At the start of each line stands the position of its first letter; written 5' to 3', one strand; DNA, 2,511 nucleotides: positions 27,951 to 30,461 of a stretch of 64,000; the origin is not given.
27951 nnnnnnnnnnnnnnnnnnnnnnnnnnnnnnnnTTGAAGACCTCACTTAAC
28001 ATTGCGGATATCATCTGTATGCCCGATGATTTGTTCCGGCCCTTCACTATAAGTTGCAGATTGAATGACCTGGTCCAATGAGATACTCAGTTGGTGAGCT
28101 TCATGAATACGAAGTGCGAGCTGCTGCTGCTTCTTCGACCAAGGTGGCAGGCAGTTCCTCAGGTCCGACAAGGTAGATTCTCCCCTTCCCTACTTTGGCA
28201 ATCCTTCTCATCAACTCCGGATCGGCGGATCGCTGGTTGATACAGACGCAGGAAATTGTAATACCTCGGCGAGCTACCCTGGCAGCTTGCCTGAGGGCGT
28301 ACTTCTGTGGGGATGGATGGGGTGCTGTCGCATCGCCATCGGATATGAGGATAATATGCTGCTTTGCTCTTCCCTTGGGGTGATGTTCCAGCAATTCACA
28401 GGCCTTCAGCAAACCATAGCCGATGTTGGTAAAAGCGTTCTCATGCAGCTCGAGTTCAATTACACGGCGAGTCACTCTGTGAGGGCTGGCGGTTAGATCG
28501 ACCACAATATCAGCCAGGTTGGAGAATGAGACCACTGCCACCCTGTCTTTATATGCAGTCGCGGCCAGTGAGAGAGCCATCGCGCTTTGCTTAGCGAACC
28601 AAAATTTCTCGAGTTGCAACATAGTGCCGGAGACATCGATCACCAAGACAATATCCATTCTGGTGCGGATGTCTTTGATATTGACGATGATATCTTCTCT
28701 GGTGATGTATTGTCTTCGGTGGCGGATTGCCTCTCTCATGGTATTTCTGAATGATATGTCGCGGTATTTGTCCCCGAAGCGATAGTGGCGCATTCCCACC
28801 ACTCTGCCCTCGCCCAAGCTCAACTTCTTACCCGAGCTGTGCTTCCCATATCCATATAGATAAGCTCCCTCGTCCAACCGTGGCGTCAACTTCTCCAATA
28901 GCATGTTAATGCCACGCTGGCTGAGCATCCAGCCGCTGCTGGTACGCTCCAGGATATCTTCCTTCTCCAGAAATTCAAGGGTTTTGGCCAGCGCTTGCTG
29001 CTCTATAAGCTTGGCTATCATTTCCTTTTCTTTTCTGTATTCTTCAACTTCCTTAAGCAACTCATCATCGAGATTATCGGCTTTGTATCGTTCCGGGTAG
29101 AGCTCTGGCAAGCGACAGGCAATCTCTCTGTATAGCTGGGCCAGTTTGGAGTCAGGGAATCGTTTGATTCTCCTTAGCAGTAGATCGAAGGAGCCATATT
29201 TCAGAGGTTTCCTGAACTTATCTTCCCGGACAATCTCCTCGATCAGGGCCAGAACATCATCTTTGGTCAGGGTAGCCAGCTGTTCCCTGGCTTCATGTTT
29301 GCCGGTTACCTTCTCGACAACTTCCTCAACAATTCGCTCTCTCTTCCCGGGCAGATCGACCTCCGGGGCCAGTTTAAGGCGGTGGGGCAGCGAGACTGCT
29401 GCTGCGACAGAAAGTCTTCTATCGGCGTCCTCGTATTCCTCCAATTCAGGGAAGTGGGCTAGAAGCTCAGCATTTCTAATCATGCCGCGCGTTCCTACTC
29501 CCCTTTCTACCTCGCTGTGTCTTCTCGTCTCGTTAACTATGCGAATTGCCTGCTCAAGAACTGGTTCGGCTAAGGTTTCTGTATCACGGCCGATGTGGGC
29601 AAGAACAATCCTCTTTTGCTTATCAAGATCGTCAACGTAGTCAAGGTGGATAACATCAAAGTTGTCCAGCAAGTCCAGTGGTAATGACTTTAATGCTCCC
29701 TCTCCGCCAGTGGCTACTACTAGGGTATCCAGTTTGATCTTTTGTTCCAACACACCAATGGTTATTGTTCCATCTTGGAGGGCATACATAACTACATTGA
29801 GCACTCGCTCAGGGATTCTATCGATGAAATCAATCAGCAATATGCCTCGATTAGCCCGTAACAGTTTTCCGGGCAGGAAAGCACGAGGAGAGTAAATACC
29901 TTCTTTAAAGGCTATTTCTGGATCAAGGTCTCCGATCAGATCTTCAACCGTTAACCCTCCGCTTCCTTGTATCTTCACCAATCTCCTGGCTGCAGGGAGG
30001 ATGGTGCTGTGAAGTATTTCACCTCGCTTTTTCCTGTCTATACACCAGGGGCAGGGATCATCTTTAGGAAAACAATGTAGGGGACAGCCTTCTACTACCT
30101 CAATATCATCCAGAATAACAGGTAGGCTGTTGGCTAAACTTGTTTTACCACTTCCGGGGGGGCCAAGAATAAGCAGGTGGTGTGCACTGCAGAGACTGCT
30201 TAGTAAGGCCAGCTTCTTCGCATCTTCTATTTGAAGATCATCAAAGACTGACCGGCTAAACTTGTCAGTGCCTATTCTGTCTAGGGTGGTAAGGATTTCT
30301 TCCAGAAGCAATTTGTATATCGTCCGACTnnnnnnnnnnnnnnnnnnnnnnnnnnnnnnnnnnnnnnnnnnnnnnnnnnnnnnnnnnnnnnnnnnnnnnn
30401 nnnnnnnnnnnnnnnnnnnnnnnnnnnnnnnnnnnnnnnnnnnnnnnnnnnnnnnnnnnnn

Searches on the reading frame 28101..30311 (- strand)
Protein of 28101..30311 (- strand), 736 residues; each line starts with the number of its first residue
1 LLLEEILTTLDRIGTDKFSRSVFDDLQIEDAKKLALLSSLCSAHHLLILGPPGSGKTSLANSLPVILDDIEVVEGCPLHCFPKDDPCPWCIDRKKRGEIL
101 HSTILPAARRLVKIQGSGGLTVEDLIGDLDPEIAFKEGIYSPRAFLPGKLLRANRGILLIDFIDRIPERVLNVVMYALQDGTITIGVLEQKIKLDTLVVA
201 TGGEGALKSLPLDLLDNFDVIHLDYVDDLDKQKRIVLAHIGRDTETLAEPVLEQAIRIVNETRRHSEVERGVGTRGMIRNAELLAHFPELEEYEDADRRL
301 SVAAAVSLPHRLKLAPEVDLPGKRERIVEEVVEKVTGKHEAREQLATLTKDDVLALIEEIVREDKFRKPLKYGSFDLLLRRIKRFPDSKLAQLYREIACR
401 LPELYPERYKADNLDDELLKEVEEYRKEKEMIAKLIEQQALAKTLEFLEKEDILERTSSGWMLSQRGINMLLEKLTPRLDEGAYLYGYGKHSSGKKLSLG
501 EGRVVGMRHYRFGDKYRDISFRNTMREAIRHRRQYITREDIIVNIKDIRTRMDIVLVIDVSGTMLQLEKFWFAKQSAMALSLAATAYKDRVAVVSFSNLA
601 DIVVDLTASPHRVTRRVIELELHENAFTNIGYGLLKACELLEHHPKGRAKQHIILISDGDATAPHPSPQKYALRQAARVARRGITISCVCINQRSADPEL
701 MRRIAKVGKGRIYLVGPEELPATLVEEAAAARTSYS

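Call 37: search_protein_families(library=pfam, proteins=[window:28101-30311:-], max_evalue=0.00001)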
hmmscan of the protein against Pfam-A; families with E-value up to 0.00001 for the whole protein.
window:28101-30311:- (736 aa): 6 families
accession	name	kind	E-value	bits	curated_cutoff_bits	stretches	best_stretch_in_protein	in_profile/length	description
PF00092.34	VWA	-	1.1e-16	62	23.8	1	553-713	1-160/174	von Willebrand factor type A domain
PF13519.12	VWA_2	-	2.6e-12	47.7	27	1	554-659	1-106/107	von Willebrand factor type A domain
PF01078.27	Mg_chelatase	-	1.5e-11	44.5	20.3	1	28-72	7-51/207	Magnesium chelatase, subunit ChlI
PF05762.20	VWA_CoxE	-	5.8e-09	36.1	26.4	1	508-687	16-183/222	VWA domain containing CoxE-like protein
PF13768.12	VWA_3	-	1.4e-06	28.8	27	1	553-712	2-153/155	von Willebrand factor type A domain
PF07728.20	AAA_5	-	7.5e-06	26.4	22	0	45-67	1-23/139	AAA domain (dynein-related subfamily)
